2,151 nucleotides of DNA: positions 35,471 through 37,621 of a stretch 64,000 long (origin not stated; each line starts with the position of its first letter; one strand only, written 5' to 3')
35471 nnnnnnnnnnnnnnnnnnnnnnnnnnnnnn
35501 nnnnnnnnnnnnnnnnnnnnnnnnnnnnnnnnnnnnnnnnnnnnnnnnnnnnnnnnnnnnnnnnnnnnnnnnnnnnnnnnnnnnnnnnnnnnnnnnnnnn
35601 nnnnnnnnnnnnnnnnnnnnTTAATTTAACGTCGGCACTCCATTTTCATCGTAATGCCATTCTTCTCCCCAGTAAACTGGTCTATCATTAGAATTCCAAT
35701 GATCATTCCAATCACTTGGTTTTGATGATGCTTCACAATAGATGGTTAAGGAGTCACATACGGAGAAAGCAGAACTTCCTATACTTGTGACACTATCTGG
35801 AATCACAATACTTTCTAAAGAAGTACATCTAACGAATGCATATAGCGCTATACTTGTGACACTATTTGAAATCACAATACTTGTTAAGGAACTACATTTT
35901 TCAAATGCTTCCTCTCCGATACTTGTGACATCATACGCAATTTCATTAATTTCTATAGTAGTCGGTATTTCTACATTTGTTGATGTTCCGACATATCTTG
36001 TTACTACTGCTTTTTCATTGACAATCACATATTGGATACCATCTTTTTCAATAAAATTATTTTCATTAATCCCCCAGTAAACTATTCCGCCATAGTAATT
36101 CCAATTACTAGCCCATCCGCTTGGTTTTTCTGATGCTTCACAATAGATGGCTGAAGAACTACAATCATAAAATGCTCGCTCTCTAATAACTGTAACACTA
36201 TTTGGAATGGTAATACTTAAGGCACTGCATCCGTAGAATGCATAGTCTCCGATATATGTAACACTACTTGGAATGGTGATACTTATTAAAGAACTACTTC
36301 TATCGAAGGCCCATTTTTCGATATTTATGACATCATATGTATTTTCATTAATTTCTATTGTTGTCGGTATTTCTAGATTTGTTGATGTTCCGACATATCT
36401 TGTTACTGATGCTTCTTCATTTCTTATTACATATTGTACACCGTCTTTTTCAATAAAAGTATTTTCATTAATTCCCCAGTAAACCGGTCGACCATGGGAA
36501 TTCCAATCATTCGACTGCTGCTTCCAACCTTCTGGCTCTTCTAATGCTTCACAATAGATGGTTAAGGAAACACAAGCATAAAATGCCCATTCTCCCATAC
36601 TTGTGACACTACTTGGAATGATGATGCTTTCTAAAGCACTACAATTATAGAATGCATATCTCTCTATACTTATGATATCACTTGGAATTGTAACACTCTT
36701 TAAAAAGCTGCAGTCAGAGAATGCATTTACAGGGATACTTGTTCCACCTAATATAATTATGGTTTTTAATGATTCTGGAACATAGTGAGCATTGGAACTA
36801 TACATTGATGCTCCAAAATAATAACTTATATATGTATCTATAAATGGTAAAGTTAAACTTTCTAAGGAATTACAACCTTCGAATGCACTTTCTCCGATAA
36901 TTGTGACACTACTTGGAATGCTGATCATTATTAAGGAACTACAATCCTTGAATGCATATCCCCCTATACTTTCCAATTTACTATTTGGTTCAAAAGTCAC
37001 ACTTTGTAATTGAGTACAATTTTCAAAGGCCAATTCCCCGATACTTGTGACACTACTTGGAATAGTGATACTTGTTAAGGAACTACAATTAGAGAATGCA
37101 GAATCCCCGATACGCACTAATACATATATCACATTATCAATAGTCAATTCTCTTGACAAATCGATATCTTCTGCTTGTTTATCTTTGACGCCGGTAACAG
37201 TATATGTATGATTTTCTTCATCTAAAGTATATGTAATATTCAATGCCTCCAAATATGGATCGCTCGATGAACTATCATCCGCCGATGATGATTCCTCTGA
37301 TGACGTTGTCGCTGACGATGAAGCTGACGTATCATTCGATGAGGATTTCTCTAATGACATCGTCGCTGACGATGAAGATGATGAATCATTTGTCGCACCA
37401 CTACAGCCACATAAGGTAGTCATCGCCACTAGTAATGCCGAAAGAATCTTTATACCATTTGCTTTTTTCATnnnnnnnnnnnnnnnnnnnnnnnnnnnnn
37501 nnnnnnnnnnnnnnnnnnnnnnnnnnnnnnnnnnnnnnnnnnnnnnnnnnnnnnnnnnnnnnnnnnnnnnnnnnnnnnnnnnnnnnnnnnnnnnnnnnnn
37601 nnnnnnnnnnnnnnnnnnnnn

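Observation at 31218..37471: Three tandem paralogous BspA-type LRR lipoproteins with identical termini and duplicated flanks (cassette-like, recombination-prone family)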

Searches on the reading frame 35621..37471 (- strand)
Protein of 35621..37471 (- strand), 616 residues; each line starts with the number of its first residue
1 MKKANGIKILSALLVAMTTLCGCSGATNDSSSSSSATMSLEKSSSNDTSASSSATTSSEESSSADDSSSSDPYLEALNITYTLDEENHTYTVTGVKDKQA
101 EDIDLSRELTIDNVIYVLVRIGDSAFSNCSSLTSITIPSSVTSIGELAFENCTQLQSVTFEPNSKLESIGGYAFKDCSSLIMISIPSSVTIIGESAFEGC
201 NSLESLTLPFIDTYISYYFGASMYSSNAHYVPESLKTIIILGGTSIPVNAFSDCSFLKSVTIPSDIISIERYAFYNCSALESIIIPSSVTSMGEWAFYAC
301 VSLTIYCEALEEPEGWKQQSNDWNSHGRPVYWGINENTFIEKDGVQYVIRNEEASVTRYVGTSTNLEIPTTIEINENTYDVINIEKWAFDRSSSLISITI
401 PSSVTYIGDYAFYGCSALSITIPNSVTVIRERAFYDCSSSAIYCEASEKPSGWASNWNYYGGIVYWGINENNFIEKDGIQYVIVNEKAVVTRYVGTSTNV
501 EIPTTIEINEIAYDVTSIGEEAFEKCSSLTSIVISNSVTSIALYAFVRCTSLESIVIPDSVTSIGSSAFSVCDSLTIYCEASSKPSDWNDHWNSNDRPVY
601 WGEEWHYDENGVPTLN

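Call 9: search_protein_families(library=pfam, proteins=[window:35621-37471:-], max_evalue=0.01)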
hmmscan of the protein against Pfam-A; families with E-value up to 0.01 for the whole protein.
window:35621-37471:- (616 aa): 6 families
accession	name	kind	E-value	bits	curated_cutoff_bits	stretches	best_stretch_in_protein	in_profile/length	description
PF13306.12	LRR_5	-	2.9e-78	260.4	27.7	4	120-238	2-115/127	BspA type Leucine rich repeat region (6 copies)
PF13855.12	LRR_8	-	1.1e-14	54.4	27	1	162-208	10-56/61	Leucine rich repeat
PF03829.18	PTSIIA_gutA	-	7.6e-05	23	25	0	489-534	38-83/113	PTS system glucitol/sorbitol-specific IIA component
PF23875.1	DUF7229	-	0.00077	20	27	0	330-353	27-50/90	Domain of unknown function (DUF7229)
PF05725.18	FNIP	-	0.00089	19.8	21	0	529-564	5-39/44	FNIP Repeat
PF12799.13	LRR_4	-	0.0018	18.9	27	0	528-555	2-28/44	Leucine Rich repeats (2 copies)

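Call 21: find_homologous_proteins(query=window:35621-37471:-, max_evalue=1e-10)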
Query window:35621-37471:- (616 aa): 7995 proteins with E <= 1e-10 among 8000 candidates; the best 120 are listed.
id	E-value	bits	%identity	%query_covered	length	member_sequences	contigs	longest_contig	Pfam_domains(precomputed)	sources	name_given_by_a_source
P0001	0.0e+0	1344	99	100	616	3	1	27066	PF13306.13,PF13855.13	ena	-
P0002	7.0e-243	826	53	100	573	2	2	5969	PF13306.13,PF13855.13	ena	-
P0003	2.8e-217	741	58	100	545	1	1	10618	PF13306.13,PF03829.19,PF13855.13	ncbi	-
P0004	4.1e-194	665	62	76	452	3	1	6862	PF13306.13,PF13855.13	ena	-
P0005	4.1e-188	645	34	88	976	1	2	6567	PF13306.13,PF12799.14,PF13855.13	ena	-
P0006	6.9e-185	634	44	68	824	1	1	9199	PF13306.13,PF03829.19,PF13855.13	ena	-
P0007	5.8e-172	591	38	81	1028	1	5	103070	PF09479.17,PF13306.13,PF03829.19,PF13855.13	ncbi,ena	-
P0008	3.0e-162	559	48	57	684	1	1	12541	PF13306.13,PF03829.19,PF13855.13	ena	-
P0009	1.1e-157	544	38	75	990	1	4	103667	PF13306.13,PF13855.13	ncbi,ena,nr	ncbi:MAG: leucine-rich repeat domain-containing protein [Clostridia bacterium]|nr:leucine-rich repea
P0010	2.0e-156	540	32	80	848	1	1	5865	PF13306.13,PF05725.19,PF13855.13,PF12541.15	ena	-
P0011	4.6e-154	532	36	88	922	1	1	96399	PF09479.17,PF13306.13,PF13855.13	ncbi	-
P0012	5.2e-154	532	36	82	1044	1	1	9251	PF13306.13,PF05725.19,PF12799.14,PF13855.13,PF23952.2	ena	-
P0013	5.6e-153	529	43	75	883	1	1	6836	PF13306.13,PF05725.19,PF12799.14,PF13855.13,PF23952.2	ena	-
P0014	2.4e-148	513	47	70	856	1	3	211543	PF13306.13,PF13855.13,PF23591.2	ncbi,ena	-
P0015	2.4e-146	507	36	80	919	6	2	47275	PF13306.13,PF12799.14,PF13855.13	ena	-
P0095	3.1e-118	414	33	77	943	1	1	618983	PF13306.13,PF12799.14,PF13855.13,PF23952.2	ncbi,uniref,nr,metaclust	ncbi:BspA-like protein [Candidatus Malacoplasma girerdii]|uniref:BspA-like protein n=1 Tax=Candidatu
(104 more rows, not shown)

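Call 23: find_encoding_contigs(protein=P0003, flank=10000, max_places=6)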
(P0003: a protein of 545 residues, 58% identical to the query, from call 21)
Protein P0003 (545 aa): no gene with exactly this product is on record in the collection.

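Call 24: find_encoding_contigs(protein=P0002, flank=10000, max_places=6)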
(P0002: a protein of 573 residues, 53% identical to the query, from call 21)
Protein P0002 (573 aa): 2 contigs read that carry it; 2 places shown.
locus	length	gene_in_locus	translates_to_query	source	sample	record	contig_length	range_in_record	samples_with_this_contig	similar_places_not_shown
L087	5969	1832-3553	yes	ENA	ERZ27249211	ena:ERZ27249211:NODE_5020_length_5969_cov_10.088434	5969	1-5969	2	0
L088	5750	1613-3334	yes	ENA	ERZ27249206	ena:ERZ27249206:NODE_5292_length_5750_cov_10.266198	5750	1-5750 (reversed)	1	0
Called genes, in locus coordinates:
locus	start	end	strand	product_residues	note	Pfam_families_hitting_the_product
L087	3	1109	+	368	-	?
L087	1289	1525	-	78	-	-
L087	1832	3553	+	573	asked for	PF13306:LRR_5, PF13855:LRR_8 (faint), PF13306:LRR_5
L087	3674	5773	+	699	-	-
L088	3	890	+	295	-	?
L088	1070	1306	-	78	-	-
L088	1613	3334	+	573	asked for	PF13306:LRR_5, PF13855:LRR_8 (faint), PF13306:LRR_5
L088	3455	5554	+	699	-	-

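Call 34: find_encoding_contigs(protein=P0004, flank=10000, max_places=6)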
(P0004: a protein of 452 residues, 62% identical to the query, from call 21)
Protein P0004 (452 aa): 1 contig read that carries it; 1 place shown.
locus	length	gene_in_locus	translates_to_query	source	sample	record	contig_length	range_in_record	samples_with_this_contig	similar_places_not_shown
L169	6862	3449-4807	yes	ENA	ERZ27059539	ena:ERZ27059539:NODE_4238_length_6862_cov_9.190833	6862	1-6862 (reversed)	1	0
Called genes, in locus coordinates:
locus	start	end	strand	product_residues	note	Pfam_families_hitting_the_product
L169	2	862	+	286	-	?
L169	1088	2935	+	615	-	PF13855:LRR_8 (faint), PF13306:LRR_5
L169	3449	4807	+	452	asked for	PF13306:LRR_5, PF13855:LRR_8 (faint), PF13306:LRR_5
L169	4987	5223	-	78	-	-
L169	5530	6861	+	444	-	?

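Call 35: list_cluster_members(proteins=[P0001, P0002, P0003, P0004])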
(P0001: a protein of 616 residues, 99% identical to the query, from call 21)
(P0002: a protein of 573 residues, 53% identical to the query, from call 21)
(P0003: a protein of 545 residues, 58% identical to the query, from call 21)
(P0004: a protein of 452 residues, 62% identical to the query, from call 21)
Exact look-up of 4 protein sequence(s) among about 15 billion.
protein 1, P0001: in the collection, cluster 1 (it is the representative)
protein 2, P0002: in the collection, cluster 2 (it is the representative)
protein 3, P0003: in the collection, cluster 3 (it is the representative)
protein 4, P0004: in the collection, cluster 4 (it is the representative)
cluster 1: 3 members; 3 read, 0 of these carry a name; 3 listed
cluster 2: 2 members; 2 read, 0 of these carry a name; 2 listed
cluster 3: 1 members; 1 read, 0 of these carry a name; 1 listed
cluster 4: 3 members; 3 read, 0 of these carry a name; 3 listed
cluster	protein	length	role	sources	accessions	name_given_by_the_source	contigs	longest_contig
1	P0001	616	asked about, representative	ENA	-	-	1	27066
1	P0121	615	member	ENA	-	-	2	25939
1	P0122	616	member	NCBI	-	-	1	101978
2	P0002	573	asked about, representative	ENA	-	-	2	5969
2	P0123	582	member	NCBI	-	-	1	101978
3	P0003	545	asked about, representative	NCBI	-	-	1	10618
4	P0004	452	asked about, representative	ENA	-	-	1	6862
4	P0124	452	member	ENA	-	-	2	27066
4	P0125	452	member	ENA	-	-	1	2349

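Call 36: find_encoding_contigs(protein=P0121, flank=10000, max_places=6)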
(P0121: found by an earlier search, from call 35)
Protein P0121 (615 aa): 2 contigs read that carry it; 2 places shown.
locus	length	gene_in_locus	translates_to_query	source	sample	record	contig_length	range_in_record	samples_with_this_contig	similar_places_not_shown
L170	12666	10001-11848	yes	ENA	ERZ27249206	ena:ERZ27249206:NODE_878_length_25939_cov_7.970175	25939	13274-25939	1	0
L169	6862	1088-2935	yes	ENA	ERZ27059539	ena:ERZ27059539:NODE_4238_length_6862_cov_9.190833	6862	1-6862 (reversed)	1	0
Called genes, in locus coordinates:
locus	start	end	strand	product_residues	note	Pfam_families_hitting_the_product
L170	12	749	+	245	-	PF02540:NAD_synthase, PF06508:QueC (weak)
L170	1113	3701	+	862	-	PF00133:tRNA-synt_1, PF01406:tRNA-synt_1e (faint), PF09334:tRNA-synt_1g, PF13603:tRNA-synt_1_2, PF00133:tRNA-synt_1, PF09334:tRNA-synt_1g, PF08264:Anticodon_1, PF10458:Val_tRNA-synt_C (weak)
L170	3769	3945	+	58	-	-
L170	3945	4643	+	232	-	PF20582:UPF0758_N, PF04002:RadC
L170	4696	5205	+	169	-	-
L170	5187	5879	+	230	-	PF01656:CbiA, PF02374:ArsA_ATPase (weak), PF06564:CBP_BcsQ (weak), PF09140:MipZ (faint), PF10609:ParA, PF13614:AAA_31, PF16575:CLP1_P (faint)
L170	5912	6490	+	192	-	PF01551:Peptidase_M23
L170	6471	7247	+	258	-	PF02163:Peptidase_M50 (weak)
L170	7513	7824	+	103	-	PF00829:Ribosomal_L21p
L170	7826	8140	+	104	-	PF04327:Peptidase_Prp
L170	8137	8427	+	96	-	PF01016:Ribosomal_L27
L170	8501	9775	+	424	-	PF01018:GTP1_OBG, PF02421:FeoB_N, PF01926:MMR_HSR1, PF09269:DUF1967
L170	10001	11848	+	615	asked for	PF13855:LRR_8 (faint), PF13306:LRR_5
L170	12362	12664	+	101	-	?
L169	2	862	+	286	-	?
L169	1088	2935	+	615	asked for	PF13855:LRR_8 (faint), PF13306:LRR_5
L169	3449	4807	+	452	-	PF13306:LRR_5, PF13855:LRR_8 (faint), PF13306:LRR_5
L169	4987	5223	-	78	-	-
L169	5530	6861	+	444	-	?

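Call 37: find_encoding_contigs(protein=P0125, flank=10000, max_places=6)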
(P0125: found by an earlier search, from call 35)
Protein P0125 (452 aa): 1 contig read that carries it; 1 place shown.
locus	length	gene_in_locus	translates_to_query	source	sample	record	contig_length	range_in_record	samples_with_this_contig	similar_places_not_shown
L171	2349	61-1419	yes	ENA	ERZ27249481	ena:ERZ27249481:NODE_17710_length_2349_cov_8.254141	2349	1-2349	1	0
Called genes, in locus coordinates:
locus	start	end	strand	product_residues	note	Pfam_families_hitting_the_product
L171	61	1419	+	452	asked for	PF13306:LRR_5, PF13855:LRR_8 (faint), PF13306:LRR_5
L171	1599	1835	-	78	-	-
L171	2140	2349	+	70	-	?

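Call 63: search_protein_families(library=ncbifam, proteins=[window:35621-37471:-], max_evalue=0.01)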
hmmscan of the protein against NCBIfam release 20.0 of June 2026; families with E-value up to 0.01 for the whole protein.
window:35621-37471:- (616 aa): 5 families
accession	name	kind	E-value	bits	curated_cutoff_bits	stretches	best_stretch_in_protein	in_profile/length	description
NF047961.1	adhesin_HupY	equivalog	3e-29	101.7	1250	4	128-209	184-262/978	leucine-rich repeat adhesin HupY/LrrG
NF045861.1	glide_Gli349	exception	4.2e-21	73.4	1750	2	484-575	2654-2749/3169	gliding machinery surface structure protein Gli349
TIGR00849.1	gutA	subfamily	0.00021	21.1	189.55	0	505-534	57-86/121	glucitol/sorbitol-specific PTS transporter subunit IIA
NF007696.0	PRK10377.1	equivalog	0.0062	16.4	165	0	497-533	49-85/121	PTS glucitol/sorbitol transporter subunit IIA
NF040528.1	SP_0198_lipo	equivalog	0.0099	15.8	100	0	10-93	6-80/144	SP_0198 family lipoprotein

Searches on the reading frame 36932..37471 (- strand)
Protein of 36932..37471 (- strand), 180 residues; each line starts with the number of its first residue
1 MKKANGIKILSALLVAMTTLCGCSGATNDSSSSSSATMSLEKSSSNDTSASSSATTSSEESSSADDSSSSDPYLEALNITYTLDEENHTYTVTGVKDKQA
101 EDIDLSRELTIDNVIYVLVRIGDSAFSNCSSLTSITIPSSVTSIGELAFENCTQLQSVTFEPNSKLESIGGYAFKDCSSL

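Call 28: find_related_loci(query=window:36932-37471:-, collection=metagenome_contigs, flank=10000)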
Query seq(180 aa) (180 aa) in metagenome_contigs; peptide patterns used: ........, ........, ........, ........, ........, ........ (x = any residue, [..] = any of these).
540 stretches matched a pattern; 326 encode a relative of the query (tblastn E <= 1e-3); the best 80 are kept; 80 distinct loci.
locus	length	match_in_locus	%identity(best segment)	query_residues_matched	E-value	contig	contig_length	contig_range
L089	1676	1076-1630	52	90-180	1e-18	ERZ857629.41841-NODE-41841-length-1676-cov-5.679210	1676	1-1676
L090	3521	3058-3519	62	118-180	1e-18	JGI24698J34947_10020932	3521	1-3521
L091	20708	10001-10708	42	67-180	3e-18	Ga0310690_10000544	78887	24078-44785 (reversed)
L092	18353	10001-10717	72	112-180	3e-18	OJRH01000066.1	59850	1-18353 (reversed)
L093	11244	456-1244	48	78-180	3e-18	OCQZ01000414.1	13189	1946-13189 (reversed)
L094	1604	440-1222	51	92-180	2e-18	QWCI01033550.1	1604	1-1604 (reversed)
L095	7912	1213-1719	47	75-180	1e-17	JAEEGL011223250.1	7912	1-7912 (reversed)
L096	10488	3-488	51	92-180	1e-17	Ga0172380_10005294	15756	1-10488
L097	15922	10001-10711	45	75-180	3e-17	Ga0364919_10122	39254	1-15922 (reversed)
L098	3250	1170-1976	65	91-180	2e-17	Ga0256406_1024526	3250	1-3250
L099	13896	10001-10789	68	79-180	3e-17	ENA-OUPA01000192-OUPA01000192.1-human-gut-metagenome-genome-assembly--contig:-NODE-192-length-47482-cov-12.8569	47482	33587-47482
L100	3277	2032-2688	49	92-180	6e-17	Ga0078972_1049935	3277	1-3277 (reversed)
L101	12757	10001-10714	47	79-180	7e-17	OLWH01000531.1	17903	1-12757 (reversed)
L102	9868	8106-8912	56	111-180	9e-17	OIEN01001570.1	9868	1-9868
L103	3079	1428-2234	56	111-180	9e-17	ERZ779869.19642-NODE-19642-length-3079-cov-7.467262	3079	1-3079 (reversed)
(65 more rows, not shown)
